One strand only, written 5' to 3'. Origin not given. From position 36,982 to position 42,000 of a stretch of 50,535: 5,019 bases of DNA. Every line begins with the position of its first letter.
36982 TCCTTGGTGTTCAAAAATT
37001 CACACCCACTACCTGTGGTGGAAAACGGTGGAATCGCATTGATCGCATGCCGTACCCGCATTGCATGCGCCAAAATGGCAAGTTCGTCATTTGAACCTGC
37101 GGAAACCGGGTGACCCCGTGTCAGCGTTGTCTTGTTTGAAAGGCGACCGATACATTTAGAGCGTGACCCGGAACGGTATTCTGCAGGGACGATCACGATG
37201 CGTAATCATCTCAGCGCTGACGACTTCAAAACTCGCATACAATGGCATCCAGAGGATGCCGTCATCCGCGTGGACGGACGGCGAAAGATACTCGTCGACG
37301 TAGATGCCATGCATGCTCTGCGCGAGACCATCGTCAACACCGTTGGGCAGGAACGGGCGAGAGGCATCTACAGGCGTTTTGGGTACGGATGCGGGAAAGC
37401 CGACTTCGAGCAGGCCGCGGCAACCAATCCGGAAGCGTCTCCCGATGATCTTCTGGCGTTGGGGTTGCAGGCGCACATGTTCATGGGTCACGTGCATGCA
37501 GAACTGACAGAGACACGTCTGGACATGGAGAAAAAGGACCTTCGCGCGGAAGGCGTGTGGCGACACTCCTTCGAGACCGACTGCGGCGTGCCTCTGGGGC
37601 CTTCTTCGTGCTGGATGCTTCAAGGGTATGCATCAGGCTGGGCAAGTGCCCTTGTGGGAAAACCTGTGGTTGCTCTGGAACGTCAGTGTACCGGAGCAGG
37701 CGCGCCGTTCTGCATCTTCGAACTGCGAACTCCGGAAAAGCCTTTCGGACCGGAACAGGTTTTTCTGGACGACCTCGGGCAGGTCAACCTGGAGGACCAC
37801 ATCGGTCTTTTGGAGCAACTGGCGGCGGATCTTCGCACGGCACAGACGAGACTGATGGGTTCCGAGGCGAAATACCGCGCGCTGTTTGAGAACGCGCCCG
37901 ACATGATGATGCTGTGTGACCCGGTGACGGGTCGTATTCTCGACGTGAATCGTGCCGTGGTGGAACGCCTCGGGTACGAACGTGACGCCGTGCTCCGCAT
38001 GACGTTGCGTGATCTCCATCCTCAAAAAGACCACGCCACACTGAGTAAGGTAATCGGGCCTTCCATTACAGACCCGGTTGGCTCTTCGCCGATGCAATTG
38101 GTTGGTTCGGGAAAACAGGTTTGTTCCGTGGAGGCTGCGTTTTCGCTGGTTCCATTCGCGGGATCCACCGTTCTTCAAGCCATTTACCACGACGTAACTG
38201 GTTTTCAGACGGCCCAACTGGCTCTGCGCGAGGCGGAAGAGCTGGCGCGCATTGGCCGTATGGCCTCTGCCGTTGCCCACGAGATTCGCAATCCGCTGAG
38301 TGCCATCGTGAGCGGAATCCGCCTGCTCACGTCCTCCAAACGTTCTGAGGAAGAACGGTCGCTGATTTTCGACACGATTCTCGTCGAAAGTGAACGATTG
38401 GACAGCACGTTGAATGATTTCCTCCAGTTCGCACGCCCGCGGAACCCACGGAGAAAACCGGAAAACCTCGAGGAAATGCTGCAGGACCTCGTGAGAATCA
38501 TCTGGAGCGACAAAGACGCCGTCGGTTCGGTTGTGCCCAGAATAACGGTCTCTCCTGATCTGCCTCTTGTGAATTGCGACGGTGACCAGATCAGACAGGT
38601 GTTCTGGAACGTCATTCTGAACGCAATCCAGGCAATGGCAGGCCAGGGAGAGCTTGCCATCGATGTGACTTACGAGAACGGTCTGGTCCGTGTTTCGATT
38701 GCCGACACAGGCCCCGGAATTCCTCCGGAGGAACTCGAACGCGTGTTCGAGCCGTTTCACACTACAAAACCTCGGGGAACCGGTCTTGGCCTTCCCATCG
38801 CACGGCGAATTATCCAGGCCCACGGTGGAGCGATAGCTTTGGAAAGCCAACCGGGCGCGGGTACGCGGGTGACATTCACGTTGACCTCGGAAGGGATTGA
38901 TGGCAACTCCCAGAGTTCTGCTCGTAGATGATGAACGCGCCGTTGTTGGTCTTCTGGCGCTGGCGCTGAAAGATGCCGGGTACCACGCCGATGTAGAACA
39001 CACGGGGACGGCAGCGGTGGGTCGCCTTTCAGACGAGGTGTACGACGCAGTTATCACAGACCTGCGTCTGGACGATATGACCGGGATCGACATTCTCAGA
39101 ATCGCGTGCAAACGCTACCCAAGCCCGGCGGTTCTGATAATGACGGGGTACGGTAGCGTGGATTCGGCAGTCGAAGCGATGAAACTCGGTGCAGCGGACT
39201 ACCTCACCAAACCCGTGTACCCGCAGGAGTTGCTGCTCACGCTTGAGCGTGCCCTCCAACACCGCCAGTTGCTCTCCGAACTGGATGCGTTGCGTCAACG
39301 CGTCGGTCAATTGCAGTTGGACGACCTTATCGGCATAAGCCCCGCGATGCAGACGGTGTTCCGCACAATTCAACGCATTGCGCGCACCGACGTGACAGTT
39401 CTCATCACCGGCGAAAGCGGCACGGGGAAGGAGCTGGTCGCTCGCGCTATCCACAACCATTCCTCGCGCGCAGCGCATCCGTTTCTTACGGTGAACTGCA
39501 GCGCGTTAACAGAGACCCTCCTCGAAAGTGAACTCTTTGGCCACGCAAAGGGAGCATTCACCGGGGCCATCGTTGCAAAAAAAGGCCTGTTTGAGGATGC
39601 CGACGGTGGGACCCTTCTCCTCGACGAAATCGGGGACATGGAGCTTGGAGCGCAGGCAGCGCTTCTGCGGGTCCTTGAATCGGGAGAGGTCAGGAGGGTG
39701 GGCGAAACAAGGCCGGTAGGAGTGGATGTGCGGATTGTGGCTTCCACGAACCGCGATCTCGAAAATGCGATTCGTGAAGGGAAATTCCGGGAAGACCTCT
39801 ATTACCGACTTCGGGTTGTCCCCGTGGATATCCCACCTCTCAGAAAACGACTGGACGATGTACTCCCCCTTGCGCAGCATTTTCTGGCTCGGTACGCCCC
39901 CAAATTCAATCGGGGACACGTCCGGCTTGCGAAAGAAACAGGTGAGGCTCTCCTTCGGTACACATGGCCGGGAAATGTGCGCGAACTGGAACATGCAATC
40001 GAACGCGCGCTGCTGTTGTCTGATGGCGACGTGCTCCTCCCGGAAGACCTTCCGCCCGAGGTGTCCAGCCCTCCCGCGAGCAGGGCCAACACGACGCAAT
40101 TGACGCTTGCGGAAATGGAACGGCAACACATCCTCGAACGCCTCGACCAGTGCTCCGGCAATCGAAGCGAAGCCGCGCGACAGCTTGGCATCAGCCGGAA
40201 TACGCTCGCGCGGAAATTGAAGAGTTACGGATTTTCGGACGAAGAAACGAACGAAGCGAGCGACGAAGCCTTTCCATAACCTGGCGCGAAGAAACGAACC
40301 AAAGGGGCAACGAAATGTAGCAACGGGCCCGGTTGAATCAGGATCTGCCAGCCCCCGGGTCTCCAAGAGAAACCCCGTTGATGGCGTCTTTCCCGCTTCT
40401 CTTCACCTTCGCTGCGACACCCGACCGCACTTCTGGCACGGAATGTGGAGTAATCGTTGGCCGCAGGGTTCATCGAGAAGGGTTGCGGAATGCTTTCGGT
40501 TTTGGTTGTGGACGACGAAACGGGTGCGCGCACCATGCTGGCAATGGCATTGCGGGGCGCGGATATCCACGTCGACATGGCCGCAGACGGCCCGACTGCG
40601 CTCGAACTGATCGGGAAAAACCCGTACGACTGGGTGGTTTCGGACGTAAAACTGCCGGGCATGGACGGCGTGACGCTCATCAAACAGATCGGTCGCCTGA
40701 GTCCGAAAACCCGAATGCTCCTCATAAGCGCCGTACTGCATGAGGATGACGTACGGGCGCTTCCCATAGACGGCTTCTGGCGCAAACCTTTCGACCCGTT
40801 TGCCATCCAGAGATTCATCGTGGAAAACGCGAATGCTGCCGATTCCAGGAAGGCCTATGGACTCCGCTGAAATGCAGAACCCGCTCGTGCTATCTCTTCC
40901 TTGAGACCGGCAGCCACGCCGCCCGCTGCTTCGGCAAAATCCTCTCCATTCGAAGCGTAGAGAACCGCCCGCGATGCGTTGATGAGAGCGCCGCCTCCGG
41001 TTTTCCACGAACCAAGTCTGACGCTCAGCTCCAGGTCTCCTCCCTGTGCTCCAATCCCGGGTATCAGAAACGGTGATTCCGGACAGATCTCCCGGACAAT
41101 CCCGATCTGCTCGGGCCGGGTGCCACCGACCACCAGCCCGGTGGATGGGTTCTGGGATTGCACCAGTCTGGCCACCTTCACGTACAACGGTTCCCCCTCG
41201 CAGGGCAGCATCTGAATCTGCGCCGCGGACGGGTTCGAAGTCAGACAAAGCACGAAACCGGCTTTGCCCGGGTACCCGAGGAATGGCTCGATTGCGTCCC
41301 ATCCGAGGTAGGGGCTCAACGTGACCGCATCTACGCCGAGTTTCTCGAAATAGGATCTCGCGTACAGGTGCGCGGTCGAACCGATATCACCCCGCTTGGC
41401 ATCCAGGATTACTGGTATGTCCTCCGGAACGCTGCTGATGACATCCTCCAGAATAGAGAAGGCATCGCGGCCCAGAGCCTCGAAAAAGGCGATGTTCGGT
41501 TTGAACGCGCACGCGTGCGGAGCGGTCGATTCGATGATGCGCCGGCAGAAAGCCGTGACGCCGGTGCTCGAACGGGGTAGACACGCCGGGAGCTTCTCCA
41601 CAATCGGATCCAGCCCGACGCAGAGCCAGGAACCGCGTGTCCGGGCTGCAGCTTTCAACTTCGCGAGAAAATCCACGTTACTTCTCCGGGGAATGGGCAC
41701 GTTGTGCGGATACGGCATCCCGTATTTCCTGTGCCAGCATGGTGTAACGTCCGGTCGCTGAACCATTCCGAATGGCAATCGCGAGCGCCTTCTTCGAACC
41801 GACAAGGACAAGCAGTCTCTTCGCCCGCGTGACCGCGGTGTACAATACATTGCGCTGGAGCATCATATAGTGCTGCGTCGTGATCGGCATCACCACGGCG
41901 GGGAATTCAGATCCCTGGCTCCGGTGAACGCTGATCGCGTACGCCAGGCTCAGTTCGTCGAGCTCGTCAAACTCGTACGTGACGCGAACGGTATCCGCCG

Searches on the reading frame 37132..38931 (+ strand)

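Call 23: search_protein_families(library=pfam, proteins=[window:37132-38931:+], max_evalue=0.001)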
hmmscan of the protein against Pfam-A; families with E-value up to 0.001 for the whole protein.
window:37132-38931:+ (599 aa): 8 families
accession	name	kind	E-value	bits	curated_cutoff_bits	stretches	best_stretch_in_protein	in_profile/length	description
PF02518.31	HATPase_c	-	4.7e-29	101.5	26.4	1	483-585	2-108/111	Histidine kinase-, DNA gyrase B-, and HSP90-like ATPase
PF06505.16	XylR_N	-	2.1e-22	79.2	23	1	31-130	1-100/101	Activator of aromatic catabolism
PF00512.31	HisKA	-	9.8e-14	51.6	26.9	1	375-438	3-65/66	His Kinase A (phospho-acceptor) domain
PF13188.13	PAS_8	-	3e-11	43.2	21.8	1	246-300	1-55/65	PAS domain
PF02830.23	V4R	-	6.6e-09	36.2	31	1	144-199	6-61/62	V4R domain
PF00989.32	PAS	-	1.1e-07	32.3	22.6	1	247-304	2-58/113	PAS fold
PF13426.13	PAS_9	-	1.2e-06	29.1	27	1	256-356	1-102/103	PAS domain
PF13589.12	HATPase_c_3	-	0.00058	20.3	25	0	491-548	7-62/137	Histidine kinase-, DNA gyrase B-, and HSP90-like ATPase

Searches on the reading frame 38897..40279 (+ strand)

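Call 23: search_protein_families(library=pfam, proteins=[window:38897-40279:+], max_evalue=0.001)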
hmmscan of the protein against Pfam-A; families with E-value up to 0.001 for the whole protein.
window:38897-40279:+ (460 aa): 12 families
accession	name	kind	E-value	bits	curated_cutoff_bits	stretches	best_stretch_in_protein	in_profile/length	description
PF00158.32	Sigma54_activat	-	2e-71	239.5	20.2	1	144-310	1-167/168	Sigma-54 interaction domain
PF25601.1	AAA_lid_14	-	9.2e-24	83.5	27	1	316-398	1-83/87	AAA+ ATPase lid domain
PF00072.30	Response_reg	-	1.7e-23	83.3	30.2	1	7-115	1-109/111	Response regulator receiver domain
PF14532.12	Sigma54_activ_2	-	6.6e-23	81.9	25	1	145-315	1-138/138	Sigma-54 interaction domain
PF02954.25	HTH_8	-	5.4e-14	52.1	22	1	403-444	1-42/42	Bacterial regulatory protein, Fis family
PF07724.20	AAA_2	-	6.8e-08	33.2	27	1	166-293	4-132/166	AAA domain (Cdc48 subfamily)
PF07728.20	AAA_5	-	1.9e-06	28.4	22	1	168-286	2-123/139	AAA domain (dynein-related subfamily)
PF00004.35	AAA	-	3.6e-06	27.9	21.2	1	168-301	1-127/131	ATPase family associated with various cellular activities (AAA)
PF18024.7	HTH_50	-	7e-06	26.1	27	1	404-446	8-49/50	Helix-turn-helix domain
PF13384.12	HTH_23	-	8.9e-05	22.6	24.6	1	405-442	3-39/50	Homeodomain-like domain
PF00493.29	MCM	-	9.2e-05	22.1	23.3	1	162-265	54-150/224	MCM P-loop domain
PF13556.12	HTH_30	-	0.00014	22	27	1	418-442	10-34/59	PucR C-terminal helix-turn-helix domain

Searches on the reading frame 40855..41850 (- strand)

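Call 23: search_protein_families(library=pfam, proteins=[window:40855-41850:-], max_evalue=0.001)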
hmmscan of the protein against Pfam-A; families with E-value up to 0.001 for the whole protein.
window:40855-41850:- (331 aa): 1 family
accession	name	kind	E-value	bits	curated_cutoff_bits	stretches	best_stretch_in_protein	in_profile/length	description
PF00215.30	OMPdecase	-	1.8e-26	93.9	27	1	76-307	3-219/221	Orotidine 5'-phosphate decarboxylase / HUMPS family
